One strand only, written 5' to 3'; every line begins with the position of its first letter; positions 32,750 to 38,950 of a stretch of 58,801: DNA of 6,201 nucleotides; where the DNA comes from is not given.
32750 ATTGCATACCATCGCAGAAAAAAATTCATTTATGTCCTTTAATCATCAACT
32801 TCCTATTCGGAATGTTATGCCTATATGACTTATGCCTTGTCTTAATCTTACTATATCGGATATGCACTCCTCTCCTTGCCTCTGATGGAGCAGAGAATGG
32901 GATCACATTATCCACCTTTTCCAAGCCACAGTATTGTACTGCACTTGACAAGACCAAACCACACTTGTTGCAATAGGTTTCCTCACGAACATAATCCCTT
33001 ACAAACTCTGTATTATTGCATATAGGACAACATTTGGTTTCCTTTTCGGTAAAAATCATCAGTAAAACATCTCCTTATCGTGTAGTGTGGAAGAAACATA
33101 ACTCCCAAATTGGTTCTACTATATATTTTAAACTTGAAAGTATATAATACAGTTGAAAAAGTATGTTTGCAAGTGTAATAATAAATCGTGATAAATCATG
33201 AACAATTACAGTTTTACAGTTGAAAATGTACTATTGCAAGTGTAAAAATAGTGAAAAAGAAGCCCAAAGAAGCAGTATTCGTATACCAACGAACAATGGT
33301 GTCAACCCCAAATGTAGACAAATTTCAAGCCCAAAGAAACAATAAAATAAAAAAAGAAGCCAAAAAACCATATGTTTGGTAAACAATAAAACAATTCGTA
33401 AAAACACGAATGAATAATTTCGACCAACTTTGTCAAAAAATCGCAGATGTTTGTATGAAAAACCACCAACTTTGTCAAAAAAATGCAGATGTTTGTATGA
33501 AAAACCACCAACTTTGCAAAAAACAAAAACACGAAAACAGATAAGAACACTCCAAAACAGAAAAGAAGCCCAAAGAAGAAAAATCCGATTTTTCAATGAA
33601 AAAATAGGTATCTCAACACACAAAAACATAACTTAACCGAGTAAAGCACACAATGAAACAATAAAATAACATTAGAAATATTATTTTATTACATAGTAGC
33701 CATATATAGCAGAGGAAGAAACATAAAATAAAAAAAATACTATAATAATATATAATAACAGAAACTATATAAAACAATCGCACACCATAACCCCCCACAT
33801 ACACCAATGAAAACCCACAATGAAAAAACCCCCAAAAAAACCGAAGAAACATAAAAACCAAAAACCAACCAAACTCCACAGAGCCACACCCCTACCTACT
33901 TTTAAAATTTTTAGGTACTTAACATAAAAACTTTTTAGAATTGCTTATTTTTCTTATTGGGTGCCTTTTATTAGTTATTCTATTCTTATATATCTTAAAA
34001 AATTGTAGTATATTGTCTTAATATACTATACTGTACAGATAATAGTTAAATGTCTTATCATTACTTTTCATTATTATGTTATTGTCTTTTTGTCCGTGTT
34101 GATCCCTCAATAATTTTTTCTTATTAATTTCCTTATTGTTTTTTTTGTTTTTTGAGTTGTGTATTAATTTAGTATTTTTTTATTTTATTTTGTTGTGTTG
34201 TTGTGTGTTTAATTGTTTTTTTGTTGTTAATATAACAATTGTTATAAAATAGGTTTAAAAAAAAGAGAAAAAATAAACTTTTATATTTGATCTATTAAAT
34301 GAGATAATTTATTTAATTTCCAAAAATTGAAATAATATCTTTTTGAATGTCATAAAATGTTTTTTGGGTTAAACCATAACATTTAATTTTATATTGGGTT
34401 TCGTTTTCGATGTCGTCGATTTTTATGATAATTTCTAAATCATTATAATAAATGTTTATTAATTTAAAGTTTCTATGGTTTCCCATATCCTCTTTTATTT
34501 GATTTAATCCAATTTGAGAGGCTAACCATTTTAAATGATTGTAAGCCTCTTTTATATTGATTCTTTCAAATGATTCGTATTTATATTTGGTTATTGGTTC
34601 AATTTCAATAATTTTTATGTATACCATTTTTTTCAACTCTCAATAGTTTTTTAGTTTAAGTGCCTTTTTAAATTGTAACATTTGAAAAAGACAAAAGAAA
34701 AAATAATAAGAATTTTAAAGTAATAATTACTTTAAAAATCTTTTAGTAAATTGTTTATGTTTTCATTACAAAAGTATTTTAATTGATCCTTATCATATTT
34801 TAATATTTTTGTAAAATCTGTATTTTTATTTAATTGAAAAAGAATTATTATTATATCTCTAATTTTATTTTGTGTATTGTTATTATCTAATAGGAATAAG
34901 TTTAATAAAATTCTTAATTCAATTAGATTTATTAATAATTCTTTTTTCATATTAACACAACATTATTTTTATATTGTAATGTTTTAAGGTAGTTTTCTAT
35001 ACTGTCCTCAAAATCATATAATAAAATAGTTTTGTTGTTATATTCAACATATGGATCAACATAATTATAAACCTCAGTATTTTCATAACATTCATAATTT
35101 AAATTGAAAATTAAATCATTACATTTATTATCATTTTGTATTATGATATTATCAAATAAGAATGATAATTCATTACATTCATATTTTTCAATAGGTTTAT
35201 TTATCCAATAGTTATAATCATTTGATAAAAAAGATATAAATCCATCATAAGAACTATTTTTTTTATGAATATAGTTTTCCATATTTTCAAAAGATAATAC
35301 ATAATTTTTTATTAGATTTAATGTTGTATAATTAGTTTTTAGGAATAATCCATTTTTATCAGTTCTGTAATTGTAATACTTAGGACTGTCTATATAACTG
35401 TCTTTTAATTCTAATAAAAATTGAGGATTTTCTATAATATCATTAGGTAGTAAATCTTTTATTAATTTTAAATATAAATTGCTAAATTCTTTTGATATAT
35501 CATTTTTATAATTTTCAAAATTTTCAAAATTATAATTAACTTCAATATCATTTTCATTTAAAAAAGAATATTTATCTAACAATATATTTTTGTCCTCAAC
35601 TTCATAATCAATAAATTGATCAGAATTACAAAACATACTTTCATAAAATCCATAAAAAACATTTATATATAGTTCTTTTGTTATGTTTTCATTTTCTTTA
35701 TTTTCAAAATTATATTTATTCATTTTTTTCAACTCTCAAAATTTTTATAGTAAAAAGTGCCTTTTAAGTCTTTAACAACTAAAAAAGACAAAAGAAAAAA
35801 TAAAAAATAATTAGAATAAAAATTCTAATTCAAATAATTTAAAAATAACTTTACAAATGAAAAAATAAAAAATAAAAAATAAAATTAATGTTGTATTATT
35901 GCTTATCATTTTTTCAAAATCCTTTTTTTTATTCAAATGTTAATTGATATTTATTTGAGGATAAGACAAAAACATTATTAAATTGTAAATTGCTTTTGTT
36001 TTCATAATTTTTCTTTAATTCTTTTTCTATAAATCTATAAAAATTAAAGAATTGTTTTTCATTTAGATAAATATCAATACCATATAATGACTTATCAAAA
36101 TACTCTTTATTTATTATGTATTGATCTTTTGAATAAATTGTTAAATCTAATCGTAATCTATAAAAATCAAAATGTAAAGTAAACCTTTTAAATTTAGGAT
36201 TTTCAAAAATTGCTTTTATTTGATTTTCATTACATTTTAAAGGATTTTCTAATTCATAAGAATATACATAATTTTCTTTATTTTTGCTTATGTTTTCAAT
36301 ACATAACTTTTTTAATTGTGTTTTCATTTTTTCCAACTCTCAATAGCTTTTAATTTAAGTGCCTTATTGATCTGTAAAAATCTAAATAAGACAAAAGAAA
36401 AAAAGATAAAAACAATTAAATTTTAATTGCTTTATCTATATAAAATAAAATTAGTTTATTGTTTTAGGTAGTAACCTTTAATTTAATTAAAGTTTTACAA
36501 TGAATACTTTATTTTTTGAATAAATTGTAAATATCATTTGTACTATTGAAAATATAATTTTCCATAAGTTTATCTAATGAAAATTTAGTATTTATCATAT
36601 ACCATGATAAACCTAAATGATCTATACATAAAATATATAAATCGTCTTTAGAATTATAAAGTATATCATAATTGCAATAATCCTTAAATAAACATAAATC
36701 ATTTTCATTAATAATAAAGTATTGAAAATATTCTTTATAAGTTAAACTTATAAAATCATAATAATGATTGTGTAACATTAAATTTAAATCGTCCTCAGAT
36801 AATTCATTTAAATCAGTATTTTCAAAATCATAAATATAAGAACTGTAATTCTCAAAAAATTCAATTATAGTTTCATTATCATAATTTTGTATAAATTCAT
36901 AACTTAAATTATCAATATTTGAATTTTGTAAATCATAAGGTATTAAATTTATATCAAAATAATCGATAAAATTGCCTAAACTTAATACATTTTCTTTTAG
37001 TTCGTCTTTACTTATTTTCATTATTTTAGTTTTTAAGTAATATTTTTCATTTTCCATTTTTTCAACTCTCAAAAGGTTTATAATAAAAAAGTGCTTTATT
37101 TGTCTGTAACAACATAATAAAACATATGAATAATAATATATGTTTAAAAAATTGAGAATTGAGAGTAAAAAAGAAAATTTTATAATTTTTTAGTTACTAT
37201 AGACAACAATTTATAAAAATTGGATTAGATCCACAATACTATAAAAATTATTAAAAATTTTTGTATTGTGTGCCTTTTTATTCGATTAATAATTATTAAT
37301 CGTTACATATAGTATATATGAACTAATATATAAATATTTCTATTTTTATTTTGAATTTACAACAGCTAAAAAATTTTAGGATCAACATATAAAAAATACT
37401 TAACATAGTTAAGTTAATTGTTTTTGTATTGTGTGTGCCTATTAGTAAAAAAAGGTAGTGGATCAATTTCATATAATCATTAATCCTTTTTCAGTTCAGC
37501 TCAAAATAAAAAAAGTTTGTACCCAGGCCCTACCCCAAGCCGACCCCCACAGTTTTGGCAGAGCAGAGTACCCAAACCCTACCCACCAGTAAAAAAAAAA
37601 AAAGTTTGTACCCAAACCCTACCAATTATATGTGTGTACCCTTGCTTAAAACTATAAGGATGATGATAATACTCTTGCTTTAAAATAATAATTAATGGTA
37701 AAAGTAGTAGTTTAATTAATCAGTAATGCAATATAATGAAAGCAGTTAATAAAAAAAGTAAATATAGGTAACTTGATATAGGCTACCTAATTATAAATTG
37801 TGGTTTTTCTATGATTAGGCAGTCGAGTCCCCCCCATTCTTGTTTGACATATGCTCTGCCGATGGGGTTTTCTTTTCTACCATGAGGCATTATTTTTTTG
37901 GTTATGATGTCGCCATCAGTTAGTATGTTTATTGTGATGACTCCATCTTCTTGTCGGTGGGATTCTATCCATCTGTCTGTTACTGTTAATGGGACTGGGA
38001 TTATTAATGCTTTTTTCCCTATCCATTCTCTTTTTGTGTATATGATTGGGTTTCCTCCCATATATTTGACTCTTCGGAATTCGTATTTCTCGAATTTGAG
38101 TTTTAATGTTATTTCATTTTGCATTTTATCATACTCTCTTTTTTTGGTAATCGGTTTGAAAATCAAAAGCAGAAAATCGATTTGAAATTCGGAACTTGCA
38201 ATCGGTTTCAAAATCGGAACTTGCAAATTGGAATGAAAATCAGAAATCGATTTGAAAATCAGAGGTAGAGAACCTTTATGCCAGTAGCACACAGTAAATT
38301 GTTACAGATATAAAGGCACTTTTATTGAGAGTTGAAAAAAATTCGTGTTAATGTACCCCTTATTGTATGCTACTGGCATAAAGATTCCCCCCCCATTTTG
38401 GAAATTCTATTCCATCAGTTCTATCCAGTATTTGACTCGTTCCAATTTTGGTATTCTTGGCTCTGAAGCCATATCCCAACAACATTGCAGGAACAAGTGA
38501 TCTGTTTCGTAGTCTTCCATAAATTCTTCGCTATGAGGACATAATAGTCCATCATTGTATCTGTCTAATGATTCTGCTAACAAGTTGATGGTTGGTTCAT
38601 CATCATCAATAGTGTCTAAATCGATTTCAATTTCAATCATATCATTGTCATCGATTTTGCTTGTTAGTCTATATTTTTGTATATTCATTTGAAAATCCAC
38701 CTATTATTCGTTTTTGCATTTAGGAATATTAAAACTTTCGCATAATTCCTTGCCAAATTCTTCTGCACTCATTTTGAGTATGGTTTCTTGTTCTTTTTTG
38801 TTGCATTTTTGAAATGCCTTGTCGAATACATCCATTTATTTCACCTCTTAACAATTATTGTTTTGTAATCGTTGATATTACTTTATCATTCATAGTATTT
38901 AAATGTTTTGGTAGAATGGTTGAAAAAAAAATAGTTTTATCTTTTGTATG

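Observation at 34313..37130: Array of very AT-rich gene cassettes, each with the same promoter-leader and a T-rich terminator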

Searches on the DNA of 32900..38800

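Call 112: search_rna_families(source=window, start=32900, end=38800, threshold=evalue, max_evalue=1)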
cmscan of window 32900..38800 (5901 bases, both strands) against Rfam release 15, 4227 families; matches with E-value up to 1: 1.
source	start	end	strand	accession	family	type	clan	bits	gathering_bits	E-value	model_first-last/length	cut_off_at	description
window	38224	38373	+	RF02111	IS009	Gene;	-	17.1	117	0.97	1-199/199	no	IS009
